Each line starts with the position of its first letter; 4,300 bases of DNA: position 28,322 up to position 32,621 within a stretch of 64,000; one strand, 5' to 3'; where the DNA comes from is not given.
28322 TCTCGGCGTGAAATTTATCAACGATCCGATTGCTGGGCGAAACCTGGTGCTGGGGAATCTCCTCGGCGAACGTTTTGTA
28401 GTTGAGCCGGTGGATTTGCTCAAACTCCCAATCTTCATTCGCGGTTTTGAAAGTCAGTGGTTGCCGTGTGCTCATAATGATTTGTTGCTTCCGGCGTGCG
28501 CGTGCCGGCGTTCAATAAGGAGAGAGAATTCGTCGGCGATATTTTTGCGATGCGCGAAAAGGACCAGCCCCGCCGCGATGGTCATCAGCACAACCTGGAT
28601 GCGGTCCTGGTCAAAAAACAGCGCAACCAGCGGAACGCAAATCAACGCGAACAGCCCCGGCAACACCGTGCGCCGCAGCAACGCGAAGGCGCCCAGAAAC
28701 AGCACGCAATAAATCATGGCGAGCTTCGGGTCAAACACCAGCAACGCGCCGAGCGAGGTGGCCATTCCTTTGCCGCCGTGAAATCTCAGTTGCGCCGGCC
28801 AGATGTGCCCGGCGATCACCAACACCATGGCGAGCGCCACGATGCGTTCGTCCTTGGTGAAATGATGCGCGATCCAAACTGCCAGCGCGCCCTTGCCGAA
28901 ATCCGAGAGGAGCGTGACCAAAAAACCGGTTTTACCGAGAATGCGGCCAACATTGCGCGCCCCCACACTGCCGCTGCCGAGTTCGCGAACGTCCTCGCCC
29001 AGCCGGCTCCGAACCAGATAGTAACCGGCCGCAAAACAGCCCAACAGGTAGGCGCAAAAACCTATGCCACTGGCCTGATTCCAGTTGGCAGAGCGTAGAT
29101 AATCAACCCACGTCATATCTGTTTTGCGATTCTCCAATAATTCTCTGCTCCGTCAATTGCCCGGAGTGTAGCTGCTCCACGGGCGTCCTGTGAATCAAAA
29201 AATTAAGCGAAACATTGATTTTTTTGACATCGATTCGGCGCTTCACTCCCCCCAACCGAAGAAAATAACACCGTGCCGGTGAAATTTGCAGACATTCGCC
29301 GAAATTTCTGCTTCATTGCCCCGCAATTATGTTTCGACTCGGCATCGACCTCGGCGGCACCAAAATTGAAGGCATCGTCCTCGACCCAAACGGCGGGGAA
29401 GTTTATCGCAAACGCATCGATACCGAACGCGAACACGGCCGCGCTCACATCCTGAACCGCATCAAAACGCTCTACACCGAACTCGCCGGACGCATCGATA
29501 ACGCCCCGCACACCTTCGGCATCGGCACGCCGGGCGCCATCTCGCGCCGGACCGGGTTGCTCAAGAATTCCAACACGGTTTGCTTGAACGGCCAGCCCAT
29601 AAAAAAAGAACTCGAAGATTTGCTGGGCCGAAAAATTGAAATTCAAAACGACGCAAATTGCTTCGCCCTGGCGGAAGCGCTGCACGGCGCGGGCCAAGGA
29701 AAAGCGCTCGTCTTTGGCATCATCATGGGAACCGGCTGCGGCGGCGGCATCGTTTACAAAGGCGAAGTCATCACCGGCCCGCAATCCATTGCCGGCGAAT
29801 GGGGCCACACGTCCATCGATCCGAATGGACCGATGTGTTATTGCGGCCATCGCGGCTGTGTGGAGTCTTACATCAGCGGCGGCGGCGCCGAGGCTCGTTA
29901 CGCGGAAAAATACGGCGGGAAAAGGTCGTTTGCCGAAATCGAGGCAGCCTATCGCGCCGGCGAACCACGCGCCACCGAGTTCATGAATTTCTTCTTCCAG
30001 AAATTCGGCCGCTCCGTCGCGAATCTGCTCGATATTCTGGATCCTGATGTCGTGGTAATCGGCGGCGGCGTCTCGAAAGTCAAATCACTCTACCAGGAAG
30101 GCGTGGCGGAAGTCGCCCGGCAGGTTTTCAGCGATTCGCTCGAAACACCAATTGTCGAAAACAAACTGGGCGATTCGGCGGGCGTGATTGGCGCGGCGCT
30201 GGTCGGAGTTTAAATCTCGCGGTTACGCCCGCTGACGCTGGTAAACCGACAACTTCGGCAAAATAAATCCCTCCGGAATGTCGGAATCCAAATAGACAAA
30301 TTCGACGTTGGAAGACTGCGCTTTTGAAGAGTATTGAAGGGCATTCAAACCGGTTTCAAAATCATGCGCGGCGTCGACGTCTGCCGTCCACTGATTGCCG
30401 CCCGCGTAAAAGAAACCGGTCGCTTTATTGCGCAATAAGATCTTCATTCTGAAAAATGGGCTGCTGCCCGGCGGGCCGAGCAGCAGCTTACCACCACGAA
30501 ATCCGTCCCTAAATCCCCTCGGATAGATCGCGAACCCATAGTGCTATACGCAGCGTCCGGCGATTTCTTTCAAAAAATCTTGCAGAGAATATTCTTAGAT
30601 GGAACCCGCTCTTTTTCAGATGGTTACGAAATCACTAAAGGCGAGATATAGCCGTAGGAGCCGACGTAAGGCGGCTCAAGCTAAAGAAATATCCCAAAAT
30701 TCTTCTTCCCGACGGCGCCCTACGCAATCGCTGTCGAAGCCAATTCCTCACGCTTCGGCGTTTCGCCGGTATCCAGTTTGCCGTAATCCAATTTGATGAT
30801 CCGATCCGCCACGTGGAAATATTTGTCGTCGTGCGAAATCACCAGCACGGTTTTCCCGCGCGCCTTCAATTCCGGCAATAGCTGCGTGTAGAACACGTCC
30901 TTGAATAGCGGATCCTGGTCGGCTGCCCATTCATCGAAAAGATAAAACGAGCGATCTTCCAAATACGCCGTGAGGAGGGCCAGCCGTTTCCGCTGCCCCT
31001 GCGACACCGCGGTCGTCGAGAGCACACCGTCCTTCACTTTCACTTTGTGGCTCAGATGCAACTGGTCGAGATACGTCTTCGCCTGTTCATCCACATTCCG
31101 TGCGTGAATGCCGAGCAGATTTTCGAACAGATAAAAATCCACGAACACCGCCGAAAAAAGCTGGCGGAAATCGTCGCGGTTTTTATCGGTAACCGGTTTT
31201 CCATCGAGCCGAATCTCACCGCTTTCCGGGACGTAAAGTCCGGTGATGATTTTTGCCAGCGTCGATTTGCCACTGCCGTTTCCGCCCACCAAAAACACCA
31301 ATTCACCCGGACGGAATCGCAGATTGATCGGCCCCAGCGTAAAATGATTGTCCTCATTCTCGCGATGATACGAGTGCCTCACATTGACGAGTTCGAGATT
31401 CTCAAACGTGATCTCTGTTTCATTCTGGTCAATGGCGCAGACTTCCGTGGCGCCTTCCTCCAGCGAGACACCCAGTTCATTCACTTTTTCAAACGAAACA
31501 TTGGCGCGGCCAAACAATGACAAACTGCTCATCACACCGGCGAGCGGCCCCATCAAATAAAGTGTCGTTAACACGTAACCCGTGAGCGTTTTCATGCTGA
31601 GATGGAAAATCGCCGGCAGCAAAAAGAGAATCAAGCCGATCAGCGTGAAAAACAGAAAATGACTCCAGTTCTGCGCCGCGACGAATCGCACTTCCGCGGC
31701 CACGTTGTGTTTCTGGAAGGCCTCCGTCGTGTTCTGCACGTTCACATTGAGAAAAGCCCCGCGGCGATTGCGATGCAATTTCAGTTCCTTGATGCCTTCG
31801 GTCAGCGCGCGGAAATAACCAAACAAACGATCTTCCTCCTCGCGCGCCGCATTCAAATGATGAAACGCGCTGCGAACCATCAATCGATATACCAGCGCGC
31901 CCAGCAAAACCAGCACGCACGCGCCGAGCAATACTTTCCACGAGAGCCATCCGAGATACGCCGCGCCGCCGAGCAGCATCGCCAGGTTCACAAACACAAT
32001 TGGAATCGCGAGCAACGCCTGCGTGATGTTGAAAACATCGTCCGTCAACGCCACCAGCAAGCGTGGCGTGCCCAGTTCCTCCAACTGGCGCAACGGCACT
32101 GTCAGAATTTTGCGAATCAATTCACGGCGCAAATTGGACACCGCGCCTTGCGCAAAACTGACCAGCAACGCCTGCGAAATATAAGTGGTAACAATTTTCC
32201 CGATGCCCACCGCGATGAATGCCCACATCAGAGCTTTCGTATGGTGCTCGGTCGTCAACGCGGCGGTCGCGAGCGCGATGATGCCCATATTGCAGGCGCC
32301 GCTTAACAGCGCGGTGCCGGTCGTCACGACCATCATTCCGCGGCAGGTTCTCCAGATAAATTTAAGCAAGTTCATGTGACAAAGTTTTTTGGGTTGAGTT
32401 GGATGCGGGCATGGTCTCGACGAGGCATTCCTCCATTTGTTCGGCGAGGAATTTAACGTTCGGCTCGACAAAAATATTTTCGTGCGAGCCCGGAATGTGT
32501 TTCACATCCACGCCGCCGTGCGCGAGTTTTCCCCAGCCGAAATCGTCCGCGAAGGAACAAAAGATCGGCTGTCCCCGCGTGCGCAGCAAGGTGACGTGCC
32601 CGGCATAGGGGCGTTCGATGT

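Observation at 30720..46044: Compact NRPS locus with the atypical domain order C-A-T-TE-A-T-C-A-T-C-FkbH-T-TE plus an overlapping cyclic-peptide exporter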

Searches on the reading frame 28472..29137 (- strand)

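Call 25: search_protein_families(library=pfam, proteins=[window:28472-29137:-], max_evalue=0.001)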
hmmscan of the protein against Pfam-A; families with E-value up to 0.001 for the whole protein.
window:28472-29137:- (221 aa): 1 family
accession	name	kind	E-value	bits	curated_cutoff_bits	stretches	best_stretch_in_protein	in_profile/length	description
PF02660.20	G3P_acyltransf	-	2.8e-40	138.5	24.1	1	29-201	2-162/164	Glycerol-3-phosphate acyltransferase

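Call 64: search_protein_families(library=ncbifam, proteins=[window:28472-29137:-], max_evalue=0.00001)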
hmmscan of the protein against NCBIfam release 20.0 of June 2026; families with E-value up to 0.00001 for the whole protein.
window:28472-29137:- (221 aa): 8 families
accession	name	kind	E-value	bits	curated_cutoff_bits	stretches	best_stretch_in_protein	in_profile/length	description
TIGR00023.1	TIGR00023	equivalog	5.4e-34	117.7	137.2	1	28-201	11-183/196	glycerol-3-phosphate 1-O-acyltransferase PlsY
NF001254.0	PRK00220.2-1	equivalog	3.7e-30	105.3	199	1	28-197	12-181/182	glycerol-3-phosphate 1-O-acyltransferase PlsY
NF010993.0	PRK14417.1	equivalog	1.2e-25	90.4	249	1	28-191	11-177/232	membrane protein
NF010992.0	PRK14416.1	equivalog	5.2e-22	78.9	222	1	29-203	6-190/207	membrane protein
NF010990.0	PRK14414.1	equivalog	1.7e-21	76.9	261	1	28-187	13-171/210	glycerol-3-phosphate acyltransferase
NF010978.0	PRK14401.1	equivalog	1.1e-17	64.4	163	1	28-158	8-133/187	membrane protein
NF010987.0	PRK14411.1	equivalog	1.6e-15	57.5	243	1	29-205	10-184/204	membrane protein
NF010976.0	PRK14399.1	equivalog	4.8e-11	43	419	1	28-171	17-166/258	membrane protein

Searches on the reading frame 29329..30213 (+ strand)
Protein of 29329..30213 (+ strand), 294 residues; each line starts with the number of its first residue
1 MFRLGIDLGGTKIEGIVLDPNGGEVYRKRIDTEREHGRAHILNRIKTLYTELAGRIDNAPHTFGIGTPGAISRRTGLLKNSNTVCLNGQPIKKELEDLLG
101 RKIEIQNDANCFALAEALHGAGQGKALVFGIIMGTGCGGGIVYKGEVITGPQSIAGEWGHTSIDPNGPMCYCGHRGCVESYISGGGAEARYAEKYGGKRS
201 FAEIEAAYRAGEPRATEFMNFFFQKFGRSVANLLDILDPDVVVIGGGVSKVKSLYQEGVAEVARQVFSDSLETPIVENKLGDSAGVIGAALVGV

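Call 25: search_protein_families(library=pfam, proteins=[window:29329-30213:+], max_evalue=0.001)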
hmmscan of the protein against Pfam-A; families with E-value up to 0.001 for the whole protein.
window:29329-30213:+ (294 aa): 2 families
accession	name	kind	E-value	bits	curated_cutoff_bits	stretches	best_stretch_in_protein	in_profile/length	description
PF00480.26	ROK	-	1.8e-70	238.2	22.9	1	4-291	2-289/294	ROK family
PF01869.26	BcrAD_BadFG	-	3.2e-05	24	31.5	0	4-51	1-50/271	BadF/BadG/BcrA/BcrD ATPase family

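Call 64: search_protein_families(library=ncbifam, proteins=[window:29329-30213:+], max_evalue=0.00001)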
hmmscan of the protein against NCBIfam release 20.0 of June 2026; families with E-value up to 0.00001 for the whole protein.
window:29329-30213:+ (294 aa): 12 families
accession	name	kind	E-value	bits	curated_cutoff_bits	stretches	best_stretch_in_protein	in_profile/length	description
NF007108.0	PRK09557.1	equivalog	1.5e-81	274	443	1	1-291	1-298/303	fructokinase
NF009835.0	PRK13310.1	equivalog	6.7e-64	216.1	380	1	4-292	3-299/303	N-acetylglucosamine kinase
TIGR00744.1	ROK_glcA_fam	subfamily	2.5e-43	148.6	260.35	1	4-291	1-306/318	ROK family glucokinase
NF009836.0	PRK13311.1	equivalog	1.7e-41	142.2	551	1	4-241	3-248/256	N-acetyl-D-glucosamine kinase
NF003461.0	PRK05082.1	subfamily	9e-41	140.1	283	1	3-291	3-284/291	N-acetylmannosamine kinase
NF047821.1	NactlManKinNanK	equivalog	3.6e-40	138.3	450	1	1-292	1-285/288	N-acetylmannosamine kinase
NF007251.0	PRK09698.1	equivalog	4.2e-35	121.5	253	1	4-292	9-295/304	allose kinase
NF049930.1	TransRegMlc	equivalog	9.6e-27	94.3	530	1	38-292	125-389/405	sugar metabolism global transcriptional regulator Mlc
NF045551.1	GK_Pyrobac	equivalog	1.7e-22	80.1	500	1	4-291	3-278/294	ATP-dependent glucokinase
NF047937.1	TransRegNagC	equivalog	1.1e-21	77.5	650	1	32-292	113-383/399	DNA-binding transcriptional regulator NagC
NF042998.1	bglucokin_BglK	equivalog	6.2e-21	74.9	550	1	6-289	6-281/291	beta-glucoside kinase BglK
NF045942.1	PolPhglucPhase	equivalog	3e-17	63.2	250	1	4-163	3-156/242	polyphosphate--glucose phosphotransferase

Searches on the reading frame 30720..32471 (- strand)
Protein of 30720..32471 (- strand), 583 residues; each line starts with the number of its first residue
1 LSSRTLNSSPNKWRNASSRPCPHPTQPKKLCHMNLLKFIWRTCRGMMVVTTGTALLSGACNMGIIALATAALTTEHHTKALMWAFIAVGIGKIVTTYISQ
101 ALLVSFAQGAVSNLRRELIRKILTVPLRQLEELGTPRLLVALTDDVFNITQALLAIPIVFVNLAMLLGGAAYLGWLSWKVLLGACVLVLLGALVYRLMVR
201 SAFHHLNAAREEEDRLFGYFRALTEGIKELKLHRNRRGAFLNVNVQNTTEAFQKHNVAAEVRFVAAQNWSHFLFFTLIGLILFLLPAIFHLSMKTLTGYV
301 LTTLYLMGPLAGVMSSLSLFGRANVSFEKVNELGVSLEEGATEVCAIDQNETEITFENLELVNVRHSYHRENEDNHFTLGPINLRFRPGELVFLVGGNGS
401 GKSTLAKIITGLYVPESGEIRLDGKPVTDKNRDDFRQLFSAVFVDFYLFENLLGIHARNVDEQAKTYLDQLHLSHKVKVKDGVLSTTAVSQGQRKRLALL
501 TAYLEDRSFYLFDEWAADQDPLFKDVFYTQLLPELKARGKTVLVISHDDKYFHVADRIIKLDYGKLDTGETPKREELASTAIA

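Call 3: search_protein_families(library=pfam, proteins=[window:30720-32471:-], max_evalue=0.01)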
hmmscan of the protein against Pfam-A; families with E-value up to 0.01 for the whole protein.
window:30720-32471:- (583 aa): 5 families
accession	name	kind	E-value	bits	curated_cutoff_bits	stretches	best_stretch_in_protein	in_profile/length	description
PF00005.33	ABC_tran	-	7.8e-28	98.2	25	1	381-516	3-136/137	ABC transporter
PF00664.28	ABC_membrane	-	1.4e-11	45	28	1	56-309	17-273/274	ABC transporter transmembrane region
PF02463.25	SMC_N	-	1.4e-05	25.1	40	1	391-561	26-211/220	RecF/RecN/SMC N terminal domain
PF13304.12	AAA_21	-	2.1e-05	25.2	27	0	391-412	1-22/304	AAA domain, putative AbiEii toxin, Type IV TA system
PF13555.12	AAA_29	-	0.0035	17.5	27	1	384-416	17-49/61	P-loop containing region of AAA domain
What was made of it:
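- On Cyclic-peptide export ABC transporter (SyrD/PvdE/YojI type): ABC_membrane and ABC_tran are both present (call 3).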

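Call 7: search_protein_families(library=ncbifam, proteins=[window:30720-32471:-], max_evalue=0.01)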
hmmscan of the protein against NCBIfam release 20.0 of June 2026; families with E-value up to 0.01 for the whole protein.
window:30720-32471:- (583 aa): 182 families (the best 25 are shown)
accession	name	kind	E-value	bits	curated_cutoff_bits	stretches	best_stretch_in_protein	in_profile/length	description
TIGR01194.1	cyc_pep_trnsptr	subfamily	1.2e-155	519.3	286.2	1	31-566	4-547/554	cyclic peptide export ABC transporter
NF007813.0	PRK10522.1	equivalog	2.5e-139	465.4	604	1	33-582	1-543/547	multidrug ABC transporter permease/ATP-binding protein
TIGR02203.1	MsbA_lipidA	equivalog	1.6e-37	129.2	602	1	70-566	46-546/572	lipid A export permease/ATP-binding protein MsbA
TIGR03375.1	type_I_sec_LssB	subfamily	1.1e-31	109.9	693.1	1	159-566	277-679/696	type I secretion system permease/ATPase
TIGR02857.1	CydD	equivalog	3.7e-30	105.4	435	1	342-561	305-529/529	thiol reductant ABC exporter subunit CydD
TIGR02204.1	MsbA_rel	hypoth_equivalog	3.8e-30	105.1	780.4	1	59-566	36-552/576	ABC transporter, permease/ATP-binding protein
TIGR02868.1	CydC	equivalog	7.5e-30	104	329.05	1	78-548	49-529/530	thiol reductant ABC exporter subunit CydC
TIGR01842.1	type_I_sec_PrtD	subfamily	4.5e-27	94.8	510.15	1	151-567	121-532/544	type I secretion system permease/ATPase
NF008364.0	PRK11160.1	equivalog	1e-26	93.7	630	1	110-568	91-554/575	heme ABC transporter ATP-binding protein/permease CydC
NF008381.0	PRK11176.1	equivalog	3.4e-26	91.8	867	1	81-566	67-556/582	lipid A ABC transporter ATP-binding protein/permease MsbA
TIGR01193.1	bacteriocin_ABC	subfamily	1.2e-25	90.2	523.85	1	86-566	203-686/708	peptide cleavage/export ABC transporter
NF050066.1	LPSTprtrPglK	equivalog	1.2e-25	90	1000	1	101-563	95-557/558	BC-type lipopolysaccharide transporter PglK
NF045513.1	HepA_fam_ABC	equivalog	1.6e-25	89.6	725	1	67-566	84-586/610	heterocyst formation ABC transporter subunit HepA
TIGR03796.1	NHLM_micro_ABC1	equivalog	2.6e-25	88.7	853.3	1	75-566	190-689/710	NHLP family bacteriocin export ABC transporter peptidase/permease/ATPase subunit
TIGR04521.1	ECF_ATPase_2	equivalog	2.2e-24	86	330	1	360-573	2-230/279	energy-coupling factor transporter ATPase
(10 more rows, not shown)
